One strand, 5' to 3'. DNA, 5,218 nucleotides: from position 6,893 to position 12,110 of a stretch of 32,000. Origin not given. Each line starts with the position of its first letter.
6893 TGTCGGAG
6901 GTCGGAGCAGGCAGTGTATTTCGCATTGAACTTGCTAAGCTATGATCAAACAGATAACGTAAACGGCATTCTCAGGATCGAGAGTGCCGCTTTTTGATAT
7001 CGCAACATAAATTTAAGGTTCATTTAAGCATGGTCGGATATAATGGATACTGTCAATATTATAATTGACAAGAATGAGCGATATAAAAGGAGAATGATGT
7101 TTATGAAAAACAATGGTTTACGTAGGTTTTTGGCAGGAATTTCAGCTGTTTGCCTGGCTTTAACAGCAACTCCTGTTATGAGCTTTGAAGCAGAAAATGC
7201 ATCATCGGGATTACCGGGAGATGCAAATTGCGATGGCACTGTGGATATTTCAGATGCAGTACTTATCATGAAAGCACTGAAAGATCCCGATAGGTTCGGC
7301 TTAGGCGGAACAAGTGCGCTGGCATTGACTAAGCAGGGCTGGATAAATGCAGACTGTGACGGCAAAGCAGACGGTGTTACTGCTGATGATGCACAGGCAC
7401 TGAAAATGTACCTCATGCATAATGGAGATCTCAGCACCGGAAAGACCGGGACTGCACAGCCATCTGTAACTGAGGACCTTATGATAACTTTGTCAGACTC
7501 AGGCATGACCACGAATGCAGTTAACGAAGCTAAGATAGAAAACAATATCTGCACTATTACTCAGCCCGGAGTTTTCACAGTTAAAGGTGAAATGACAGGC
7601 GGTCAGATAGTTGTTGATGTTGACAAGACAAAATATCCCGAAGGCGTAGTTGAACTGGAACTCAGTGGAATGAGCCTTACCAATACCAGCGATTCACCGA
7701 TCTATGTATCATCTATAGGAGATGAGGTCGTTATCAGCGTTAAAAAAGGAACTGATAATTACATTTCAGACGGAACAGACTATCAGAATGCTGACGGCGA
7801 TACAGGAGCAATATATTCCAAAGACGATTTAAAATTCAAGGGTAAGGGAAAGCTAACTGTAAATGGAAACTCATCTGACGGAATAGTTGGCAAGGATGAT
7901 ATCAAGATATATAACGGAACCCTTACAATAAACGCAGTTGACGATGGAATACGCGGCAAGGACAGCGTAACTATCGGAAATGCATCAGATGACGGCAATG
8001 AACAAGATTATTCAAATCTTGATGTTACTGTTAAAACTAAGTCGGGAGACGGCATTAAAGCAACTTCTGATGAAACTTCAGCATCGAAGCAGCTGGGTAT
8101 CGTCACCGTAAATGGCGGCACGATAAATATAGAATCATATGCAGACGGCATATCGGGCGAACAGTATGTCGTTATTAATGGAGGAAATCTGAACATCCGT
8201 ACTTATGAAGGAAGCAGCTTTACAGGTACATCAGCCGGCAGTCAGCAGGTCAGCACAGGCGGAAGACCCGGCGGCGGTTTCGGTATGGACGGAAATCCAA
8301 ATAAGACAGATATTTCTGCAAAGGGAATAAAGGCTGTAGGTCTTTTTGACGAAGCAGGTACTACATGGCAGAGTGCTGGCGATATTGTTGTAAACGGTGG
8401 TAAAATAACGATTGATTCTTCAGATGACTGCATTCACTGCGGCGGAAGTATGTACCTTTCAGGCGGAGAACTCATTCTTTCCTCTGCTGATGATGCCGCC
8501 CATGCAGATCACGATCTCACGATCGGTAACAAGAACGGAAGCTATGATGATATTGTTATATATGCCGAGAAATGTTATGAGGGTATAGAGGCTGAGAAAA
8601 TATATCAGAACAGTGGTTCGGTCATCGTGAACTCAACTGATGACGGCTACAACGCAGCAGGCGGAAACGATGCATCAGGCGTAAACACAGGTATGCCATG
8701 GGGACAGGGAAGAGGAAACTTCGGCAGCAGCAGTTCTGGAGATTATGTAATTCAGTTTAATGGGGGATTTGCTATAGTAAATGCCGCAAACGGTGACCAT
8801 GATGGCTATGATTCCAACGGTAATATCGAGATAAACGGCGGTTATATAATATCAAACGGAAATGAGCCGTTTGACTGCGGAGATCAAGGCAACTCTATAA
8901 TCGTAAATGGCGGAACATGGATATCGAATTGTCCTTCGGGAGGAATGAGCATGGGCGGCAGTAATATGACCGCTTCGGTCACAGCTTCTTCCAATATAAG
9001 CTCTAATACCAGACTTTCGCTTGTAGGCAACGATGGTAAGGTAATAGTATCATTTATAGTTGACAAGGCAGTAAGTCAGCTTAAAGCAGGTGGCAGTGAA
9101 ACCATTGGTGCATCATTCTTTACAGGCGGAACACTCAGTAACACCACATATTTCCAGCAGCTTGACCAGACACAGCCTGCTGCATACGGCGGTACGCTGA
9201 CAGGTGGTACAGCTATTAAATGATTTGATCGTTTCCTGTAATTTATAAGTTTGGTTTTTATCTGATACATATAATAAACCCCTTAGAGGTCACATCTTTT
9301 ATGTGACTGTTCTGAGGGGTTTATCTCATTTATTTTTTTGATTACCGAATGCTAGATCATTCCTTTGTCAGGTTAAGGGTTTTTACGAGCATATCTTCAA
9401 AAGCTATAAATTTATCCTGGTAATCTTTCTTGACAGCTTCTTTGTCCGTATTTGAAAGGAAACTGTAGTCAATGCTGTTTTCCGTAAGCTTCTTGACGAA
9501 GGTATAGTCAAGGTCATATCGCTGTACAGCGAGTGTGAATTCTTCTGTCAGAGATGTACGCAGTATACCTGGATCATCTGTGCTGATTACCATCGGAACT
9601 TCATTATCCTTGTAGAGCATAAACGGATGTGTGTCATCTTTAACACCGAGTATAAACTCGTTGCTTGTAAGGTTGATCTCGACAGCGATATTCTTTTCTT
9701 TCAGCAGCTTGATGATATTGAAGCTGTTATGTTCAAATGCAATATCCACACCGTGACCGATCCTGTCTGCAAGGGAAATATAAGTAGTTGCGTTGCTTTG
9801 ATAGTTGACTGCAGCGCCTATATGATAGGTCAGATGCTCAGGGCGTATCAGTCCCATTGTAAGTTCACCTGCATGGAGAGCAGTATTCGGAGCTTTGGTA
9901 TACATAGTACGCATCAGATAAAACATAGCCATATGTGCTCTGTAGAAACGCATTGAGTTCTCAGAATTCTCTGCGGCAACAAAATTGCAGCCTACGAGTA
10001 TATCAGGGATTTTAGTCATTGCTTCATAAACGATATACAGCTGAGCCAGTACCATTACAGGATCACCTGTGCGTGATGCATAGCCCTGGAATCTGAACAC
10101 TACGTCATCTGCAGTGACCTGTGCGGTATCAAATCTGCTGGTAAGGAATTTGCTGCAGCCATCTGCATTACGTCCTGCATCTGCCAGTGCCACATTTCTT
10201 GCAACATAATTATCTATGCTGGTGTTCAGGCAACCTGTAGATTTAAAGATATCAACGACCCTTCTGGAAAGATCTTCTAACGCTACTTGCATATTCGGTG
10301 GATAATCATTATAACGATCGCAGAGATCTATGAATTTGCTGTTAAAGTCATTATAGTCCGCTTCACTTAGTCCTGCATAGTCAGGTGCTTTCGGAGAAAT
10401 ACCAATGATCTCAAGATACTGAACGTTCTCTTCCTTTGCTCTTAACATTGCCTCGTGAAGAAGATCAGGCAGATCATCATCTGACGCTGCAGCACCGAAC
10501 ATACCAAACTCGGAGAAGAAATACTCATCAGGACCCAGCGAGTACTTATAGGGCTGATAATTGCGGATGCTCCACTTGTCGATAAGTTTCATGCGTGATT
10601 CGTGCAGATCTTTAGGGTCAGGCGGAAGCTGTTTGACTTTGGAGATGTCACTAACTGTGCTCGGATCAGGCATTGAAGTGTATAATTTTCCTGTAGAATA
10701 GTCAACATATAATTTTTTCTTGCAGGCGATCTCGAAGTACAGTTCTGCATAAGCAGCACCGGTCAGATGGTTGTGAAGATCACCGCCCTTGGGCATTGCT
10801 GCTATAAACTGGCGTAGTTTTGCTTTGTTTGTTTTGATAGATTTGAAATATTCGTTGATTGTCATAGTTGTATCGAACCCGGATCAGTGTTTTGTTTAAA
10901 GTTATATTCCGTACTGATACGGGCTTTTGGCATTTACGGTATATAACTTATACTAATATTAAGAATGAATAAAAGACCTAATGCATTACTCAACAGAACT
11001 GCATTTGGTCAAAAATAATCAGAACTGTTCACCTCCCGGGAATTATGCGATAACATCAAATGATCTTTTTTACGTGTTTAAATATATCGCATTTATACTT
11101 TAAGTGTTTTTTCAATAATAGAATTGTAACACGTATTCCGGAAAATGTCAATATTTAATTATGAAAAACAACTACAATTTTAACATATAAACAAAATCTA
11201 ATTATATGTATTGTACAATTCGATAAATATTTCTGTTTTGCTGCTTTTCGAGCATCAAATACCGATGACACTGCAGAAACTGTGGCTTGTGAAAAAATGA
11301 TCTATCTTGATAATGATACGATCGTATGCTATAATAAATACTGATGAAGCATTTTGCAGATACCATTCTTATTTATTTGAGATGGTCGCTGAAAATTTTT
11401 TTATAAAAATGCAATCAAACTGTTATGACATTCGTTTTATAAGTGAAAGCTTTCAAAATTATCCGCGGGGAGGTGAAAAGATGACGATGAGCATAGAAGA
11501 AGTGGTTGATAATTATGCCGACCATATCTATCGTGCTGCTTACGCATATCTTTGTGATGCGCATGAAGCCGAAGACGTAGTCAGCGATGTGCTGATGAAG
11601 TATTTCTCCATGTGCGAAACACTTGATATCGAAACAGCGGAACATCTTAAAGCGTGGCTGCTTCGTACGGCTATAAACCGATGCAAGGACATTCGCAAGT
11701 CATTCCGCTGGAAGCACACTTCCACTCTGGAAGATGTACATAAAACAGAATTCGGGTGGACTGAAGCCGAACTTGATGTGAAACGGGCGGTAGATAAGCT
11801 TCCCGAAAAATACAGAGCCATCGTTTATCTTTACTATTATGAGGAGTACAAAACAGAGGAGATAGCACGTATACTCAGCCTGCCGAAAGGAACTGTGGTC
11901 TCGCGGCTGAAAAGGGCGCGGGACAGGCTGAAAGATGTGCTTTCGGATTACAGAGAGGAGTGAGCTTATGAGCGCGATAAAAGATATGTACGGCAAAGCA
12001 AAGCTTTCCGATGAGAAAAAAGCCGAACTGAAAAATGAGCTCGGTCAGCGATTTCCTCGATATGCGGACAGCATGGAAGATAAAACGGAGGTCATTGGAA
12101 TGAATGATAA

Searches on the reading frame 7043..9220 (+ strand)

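Call 43: search_protein_families(library=pfam, proteins=[window:7043-9220:+], max_evalue=0.0001)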
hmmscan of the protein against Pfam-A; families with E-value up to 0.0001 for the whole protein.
window:7043-9220:+ (726 aa): 1 family
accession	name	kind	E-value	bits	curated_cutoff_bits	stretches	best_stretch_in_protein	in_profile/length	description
PF14262.12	Cthe_2159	-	1.7e-72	244.3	25.8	1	167-485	2-262/262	Carbohydrate-binding domain-containing protein Cthe_2159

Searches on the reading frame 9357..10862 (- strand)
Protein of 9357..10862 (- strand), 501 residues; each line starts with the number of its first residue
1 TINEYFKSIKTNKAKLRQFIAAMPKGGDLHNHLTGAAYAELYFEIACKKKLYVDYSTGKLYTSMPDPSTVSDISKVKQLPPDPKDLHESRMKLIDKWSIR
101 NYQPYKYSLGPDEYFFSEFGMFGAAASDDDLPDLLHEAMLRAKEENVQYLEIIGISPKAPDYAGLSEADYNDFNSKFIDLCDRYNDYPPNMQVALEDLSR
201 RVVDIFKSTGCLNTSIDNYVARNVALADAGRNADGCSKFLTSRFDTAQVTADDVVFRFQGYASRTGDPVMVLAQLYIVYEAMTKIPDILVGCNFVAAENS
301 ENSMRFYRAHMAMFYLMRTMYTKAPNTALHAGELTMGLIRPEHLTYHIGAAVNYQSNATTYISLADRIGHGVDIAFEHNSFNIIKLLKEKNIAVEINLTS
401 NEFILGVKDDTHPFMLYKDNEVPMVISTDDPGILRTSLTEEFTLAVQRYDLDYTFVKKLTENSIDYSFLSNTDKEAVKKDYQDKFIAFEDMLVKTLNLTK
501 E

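Call 43: search_protein_families(library=pfam, proteins=[window:9357-10862:-], max_evalue=0.0001)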
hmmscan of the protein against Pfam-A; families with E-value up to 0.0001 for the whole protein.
window:9357-10862:- (501 aa): 1 family
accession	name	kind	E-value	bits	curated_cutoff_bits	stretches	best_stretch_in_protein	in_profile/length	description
PF00962.28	A_deaminase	-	1.7e-20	73.8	27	1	343-478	190-324/330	Adenosine deaminase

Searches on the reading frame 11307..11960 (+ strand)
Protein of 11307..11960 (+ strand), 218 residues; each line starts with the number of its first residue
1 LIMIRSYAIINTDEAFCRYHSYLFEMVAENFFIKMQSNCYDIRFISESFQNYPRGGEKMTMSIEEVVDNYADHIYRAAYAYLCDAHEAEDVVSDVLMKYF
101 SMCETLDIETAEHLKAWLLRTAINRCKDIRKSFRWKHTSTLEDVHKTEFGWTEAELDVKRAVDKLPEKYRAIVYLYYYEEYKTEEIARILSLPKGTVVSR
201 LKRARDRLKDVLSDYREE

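Call 43: search_protein_families(library=pfam, proteins=[window:11307-11960:+], max_evalue=0.0001)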
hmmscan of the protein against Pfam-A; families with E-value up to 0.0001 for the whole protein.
window:11307-11960:+ (218 aa): 3 families
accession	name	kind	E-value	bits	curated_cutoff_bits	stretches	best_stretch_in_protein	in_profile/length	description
PF08281.18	Sigma70_r4_2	-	7.8e-16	57.9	25.7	1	157-208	3-54/54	Sigma-70, region 4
PF04545.22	Sigma70_r4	-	2.5e-12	46.6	24.1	1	161-209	1-49/50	Sigma-70, region 4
PF04542.20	Sigma70_r2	-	6.6e-12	45.5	24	1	67-132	2-67/71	Sigma-70 region 2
